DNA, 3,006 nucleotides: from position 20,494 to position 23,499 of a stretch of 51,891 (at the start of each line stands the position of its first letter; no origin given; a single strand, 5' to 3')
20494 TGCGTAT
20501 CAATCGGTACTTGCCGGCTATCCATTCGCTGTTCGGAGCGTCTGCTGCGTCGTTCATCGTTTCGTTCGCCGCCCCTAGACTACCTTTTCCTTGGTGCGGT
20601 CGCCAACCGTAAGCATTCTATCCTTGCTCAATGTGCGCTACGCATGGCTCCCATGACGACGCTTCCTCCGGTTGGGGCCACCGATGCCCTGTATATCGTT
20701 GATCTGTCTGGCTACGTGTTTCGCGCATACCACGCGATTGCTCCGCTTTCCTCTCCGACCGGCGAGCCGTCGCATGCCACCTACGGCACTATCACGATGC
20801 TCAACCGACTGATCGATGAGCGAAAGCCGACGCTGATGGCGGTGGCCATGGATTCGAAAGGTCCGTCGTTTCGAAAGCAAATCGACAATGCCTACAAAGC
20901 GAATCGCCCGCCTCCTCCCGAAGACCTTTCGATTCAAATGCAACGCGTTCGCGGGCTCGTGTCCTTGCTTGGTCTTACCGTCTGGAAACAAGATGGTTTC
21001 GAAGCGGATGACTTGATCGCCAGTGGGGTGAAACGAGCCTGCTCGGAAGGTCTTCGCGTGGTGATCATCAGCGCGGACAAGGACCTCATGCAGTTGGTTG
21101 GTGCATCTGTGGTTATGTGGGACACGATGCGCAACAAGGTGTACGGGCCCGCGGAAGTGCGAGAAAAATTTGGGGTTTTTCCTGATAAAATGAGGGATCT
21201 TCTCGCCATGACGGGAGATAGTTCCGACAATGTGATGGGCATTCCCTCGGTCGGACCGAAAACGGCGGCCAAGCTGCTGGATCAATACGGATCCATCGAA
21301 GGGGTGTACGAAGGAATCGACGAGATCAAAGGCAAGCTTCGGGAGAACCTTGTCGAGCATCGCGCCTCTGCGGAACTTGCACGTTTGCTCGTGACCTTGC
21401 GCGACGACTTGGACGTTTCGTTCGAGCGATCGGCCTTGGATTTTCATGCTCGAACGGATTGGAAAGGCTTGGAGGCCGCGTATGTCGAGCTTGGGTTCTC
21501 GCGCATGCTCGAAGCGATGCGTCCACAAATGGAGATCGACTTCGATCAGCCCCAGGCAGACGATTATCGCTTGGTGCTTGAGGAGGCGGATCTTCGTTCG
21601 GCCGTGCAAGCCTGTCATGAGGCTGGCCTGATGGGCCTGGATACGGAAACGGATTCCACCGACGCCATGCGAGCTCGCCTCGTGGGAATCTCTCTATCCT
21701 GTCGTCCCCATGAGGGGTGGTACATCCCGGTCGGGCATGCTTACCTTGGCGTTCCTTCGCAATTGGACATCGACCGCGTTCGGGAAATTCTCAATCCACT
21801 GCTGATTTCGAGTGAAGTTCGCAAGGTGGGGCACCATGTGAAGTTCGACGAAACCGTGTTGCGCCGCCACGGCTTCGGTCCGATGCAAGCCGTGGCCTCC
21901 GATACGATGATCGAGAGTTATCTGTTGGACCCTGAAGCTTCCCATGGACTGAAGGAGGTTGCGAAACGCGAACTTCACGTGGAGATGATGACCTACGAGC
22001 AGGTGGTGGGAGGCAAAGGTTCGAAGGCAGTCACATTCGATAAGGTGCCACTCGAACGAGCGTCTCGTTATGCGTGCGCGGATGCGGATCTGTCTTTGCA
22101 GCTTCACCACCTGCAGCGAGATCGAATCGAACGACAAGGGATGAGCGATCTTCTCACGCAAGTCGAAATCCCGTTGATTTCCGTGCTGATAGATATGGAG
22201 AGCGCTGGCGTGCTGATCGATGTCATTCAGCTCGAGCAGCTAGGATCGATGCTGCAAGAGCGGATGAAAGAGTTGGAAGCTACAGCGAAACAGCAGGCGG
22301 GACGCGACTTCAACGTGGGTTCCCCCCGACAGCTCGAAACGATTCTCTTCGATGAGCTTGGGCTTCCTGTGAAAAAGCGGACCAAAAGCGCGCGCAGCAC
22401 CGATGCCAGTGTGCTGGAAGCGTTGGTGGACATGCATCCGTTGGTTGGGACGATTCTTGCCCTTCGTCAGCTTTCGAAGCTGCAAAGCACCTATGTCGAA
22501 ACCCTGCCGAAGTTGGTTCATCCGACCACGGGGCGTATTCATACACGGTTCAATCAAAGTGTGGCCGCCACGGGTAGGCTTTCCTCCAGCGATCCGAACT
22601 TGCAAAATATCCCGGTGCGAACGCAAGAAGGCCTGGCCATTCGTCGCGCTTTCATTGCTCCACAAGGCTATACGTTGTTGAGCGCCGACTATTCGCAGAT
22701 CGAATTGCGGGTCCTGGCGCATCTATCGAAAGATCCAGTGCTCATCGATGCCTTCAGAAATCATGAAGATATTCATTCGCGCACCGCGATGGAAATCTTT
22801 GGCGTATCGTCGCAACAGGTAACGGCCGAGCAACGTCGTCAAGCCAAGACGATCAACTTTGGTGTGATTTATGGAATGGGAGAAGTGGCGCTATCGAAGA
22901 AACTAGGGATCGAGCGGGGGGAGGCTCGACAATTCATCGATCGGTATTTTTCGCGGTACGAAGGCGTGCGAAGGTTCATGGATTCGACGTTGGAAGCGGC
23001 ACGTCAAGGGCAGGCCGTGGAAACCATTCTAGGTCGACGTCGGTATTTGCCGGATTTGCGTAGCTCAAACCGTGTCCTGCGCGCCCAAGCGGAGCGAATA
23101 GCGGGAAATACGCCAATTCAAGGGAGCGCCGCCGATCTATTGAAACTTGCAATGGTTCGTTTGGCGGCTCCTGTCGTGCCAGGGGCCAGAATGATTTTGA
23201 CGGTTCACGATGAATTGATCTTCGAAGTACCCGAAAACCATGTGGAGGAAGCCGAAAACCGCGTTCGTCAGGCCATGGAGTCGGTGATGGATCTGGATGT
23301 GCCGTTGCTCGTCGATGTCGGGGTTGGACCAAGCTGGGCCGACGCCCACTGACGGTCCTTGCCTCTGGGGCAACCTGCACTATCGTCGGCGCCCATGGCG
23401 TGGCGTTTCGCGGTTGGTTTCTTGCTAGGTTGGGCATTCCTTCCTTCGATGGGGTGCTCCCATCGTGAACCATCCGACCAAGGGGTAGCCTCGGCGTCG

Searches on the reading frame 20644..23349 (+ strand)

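Call 72: search_protein_families(library=pfam, proteins=[window:20644-23349:+], max_evalue=0.00001)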
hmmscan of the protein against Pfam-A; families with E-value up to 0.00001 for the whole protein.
window:20644-23349:+ (902 aa): 5 families
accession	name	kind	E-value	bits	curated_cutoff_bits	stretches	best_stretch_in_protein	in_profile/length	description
PF00476.26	DNA_pol_A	-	1.7e-156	521.4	34.3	1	529-900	3-381/381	DNA polymerase family A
PF02739.22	5_3_exonuc_N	-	4e-47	160.4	34.3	1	16-177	2-164/164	5'-3' exonuclease, N-terminal resolvase-like domain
PF01367.25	5_3_exonuc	-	8.5e-28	97.2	40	1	179-268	2-92/97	5'-3' exonuclease, C-terminal SAM fold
PF01612.26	DNA_pol_A_exo1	-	4.4e-25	88.9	23.6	1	308-489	1-166/173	3'-5' exonuclease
PF22619.2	DNA_polI_exo1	-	4.9e-06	26.8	27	1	382-462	39-118/140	DNA polymerase I, ribonuclease H-like domain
